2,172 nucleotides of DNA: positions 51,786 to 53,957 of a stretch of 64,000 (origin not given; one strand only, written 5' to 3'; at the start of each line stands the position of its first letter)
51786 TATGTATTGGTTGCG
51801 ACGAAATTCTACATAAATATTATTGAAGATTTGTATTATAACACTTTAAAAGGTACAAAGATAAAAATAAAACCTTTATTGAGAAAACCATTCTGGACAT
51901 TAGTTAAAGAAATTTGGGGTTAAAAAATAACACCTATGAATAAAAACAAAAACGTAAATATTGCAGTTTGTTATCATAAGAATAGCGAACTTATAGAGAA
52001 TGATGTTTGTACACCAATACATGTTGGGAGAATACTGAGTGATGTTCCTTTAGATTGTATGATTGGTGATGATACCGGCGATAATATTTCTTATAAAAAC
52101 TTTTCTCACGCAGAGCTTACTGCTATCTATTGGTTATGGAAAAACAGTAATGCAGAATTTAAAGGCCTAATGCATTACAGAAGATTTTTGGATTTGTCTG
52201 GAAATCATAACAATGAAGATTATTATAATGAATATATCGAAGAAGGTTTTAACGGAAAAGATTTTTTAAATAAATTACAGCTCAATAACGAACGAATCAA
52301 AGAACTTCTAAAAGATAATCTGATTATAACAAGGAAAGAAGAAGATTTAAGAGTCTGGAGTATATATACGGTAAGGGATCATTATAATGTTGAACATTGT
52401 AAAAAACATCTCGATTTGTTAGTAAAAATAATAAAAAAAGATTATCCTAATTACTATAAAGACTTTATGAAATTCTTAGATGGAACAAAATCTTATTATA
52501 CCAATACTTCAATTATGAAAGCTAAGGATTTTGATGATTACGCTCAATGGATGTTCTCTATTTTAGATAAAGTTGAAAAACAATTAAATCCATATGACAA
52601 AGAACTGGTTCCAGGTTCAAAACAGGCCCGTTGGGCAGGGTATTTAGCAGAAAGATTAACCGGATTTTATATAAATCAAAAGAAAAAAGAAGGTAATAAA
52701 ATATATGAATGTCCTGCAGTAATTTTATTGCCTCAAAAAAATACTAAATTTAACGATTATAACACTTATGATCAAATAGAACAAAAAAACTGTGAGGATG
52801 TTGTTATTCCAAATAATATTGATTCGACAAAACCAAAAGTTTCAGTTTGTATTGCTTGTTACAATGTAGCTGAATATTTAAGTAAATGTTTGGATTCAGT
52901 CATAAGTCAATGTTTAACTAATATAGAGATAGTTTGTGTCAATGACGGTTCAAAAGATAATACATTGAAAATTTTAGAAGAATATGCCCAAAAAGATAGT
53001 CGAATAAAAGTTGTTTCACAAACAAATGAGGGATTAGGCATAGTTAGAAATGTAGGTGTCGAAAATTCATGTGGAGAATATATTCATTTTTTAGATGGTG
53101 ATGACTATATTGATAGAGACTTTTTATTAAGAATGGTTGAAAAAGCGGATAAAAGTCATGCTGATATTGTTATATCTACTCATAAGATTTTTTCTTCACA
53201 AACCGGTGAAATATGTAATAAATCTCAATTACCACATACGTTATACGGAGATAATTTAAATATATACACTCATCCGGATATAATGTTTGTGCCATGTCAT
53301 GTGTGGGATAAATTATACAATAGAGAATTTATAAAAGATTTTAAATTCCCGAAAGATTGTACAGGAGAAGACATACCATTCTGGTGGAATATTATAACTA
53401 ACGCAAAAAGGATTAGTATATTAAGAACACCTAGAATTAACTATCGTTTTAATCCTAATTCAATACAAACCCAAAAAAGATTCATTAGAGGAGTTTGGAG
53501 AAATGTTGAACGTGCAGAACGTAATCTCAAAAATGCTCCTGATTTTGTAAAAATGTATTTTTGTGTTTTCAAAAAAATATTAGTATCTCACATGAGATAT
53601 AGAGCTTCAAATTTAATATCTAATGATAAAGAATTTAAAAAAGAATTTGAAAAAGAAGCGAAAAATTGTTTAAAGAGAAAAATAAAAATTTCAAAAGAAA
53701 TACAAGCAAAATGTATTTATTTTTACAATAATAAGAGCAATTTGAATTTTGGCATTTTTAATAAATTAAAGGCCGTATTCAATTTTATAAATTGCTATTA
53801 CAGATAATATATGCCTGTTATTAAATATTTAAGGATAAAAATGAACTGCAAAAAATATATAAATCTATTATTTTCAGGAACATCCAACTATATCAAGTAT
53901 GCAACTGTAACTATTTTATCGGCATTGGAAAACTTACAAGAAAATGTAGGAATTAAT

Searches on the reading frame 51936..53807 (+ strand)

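Call 48: search_protein_families(library=pfam, proteins=[window:51936-53807:+], max_evalue=0.00001)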
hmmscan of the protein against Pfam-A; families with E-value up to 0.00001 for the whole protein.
window:51936-53807:+ (623 aa): 4 families
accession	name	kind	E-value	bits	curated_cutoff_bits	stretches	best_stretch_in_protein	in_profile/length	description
PF14393.11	DUF4422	-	6.2e-58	196.7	25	1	9-249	2-219/220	Domain of unknown function (DUF4422)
PF00535.33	Glycos_transf_2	-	1.1e-35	123.5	23.3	1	303-436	1-136/168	Glycosyl transferase family 2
PF13641.12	Glyco_tranf_2_3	-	7.7e-10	39.6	27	1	300-489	1-197/230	Glycosyltransferase like family 2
PF10111.15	Glyco_tranf_2_2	-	1.1e-09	38.7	27.3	1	313-403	13-105/276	Glycosyltransferase like family 2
